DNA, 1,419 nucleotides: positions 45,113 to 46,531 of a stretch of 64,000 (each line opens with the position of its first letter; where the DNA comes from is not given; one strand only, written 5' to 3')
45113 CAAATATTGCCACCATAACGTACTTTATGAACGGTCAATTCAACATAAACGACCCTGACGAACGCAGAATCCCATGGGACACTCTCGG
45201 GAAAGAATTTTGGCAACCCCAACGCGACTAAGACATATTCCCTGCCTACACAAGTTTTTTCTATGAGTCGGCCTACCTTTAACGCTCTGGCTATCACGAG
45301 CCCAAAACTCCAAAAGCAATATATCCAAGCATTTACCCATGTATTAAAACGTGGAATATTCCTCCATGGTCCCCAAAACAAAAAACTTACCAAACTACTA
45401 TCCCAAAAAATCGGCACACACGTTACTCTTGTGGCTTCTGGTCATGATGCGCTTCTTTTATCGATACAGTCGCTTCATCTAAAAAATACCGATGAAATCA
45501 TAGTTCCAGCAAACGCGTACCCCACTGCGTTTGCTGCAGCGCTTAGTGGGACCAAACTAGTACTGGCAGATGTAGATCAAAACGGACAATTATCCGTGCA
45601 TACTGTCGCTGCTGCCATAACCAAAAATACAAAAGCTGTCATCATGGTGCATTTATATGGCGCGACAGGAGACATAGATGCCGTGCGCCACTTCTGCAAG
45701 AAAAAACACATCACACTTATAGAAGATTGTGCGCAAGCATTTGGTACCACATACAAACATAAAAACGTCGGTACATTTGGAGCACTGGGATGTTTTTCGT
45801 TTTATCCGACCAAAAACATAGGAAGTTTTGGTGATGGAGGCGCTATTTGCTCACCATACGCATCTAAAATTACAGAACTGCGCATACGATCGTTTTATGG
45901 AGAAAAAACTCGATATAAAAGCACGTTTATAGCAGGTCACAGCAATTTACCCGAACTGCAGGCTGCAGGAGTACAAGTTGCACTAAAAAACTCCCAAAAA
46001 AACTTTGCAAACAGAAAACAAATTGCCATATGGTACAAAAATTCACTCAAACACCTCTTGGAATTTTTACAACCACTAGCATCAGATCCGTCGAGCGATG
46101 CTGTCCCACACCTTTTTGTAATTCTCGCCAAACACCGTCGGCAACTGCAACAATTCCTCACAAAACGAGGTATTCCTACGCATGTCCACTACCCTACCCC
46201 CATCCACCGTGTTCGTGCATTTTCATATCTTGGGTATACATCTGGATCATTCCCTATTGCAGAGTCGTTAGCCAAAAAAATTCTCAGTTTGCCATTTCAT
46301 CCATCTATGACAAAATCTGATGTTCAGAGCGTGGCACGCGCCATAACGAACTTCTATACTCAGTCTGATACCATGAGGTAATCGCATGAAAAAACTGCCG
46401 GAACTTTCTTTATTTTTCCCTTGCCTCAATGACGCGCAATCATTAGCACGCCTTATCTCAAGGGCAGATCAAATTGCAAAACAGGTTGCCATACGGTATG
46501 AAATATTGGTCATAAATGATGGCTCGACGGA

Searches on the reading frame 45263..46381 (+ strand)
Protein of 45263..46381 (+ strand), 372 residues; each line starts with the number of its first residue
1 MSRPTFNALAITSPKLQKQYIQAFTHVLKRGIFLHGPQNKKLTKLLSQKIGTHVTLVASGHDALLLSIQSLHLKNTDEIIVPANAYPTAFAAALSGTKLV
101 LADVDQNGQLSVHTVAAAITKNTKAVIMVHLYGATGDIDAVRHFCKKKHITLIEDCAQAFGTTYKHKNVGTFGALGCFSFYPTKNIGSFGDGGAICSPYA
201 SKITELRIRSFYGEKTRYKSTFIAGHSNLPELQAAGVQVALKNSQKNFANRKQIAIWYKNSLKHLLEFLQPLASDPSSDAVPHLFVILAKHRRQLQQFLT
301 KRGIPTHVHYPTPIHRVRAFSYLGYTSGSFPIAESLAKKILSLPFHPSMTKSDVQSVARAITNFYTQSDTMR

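Call 6: search_protein_families(library=pfam, proteins=[window:45263-46381:+], max_evalue=0.01)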
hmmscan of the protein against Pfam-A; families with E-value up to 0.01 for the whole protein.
window:45263-46381:+ (372 aa): 3 families
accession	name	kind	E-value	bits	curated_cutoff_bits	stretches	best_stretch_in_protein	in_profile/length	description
PF01041.23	DegT_DnrJ_EryC1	-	1.6e-82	278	19.8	1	16-361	3-359/360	DegT/DnrJ/EryC1/StrS aminotransferase family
PF00266.25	Aminotran_5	-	7.8e-09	35.4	21.5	1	60-162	70-182/371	Aminotransferase class-V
PF01053.26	Cys_Met_Meta_PP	-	0.00066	18.8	27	1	49-156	65-174/381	Cys/Met metabolism PLP-dependent enzyme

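Call 53: search_protein_families(library=ncbifam, proteins=[window:45263-46381:+], max_evalue=0.001)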
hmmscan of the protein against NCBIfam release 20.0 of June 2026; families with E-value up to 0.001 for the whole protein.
window:45263-46381:+ (372 aa): 19 families
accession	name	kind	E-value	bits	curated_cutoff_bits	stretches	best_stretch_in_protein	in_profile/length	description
NF008687.0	PRK11706.1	equivalog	3.1e-53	180.9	375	1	20-365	13-374/375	dTDP-4-amino-4,6-dideoxygalactose transaminase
TIGR03588.1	PseC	equivalog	5.2e-49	167.2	423.5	1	13-363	6-378/380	UDP-4-amino-4,6-dideoxy-N-acetyl-beta-L-altrosamine transaminase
NF008658.2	PRK11658.1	equivalog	1.7e-46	158.6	631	1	9-364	5-376/379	UDP-4-amino-4-deoxy-L-arabinose aminotransferase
TIGR02379.1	ECA_wecE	subfamily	4.6e-38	130.9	434.85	1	33-365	27-375/376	dTDP-4-amino-4,6-dideoxy-D-glucose transaminase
NF011936.0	PRK15407.1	equivalog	1.1e-35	123.2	423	1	35-197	63-235/440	lipopolysaccharide biosynthesis protein RfbH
TIGR04427.1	PLP_DesI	equivalog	9.9e-33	113.8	650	1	35-361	50-379/390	dTDP-4-dehydro-6-deoxyglucose aminotransferase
TIGR04181.1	NHT_00031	hypoth_equivalog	2e-29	102.6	420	1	38-344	31-357/359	LegC family aminotransferase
NF004621.0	PRK05957.1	equivalog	3.7e-08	32.5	498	1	53-160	90-204/389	pyridoxal phosphate-dependent aminotransferase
TIGR01977.1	am_tr_V_EF2568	hypoth_equivalog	1.3e-06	27.7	377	1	41-162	52-180/376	cysteine desulfurase family protein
NF010611.0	PRK14012.1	equivalog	8.1e-06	25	548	1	48-162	93-189/406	IscS subfamily cysteine desulfurase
TIGR01979.1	sufS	subfamily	9.8e-06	24.7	475.1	1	67-160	99-200/403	SufS family cysteine desulfurase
NF002806.0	PRK02948.1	subfamily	1.3e-05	24.3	304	1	54-234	63-243/381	IscS subfamily cysteine desulfurase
TIGR03235.1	DNA_S_dndA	equivalog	3.4e-05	23.3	480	1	96-164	112-183/353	cysteine desulfurase DndA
NF004770.0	PRK06108.1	subfamily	0.00011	21.2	422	1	52-129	97-177/396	pyridoxal phosphate-dependent aminotransferase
NF041364.1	GntC_guanitoxin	equivalog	0.00011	21.2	415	1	56-130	64-142/356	guanitoxin biosynthesis PLP-dependent (S)-gamma-hydroxy-L-arginine cyclodehydratase GntC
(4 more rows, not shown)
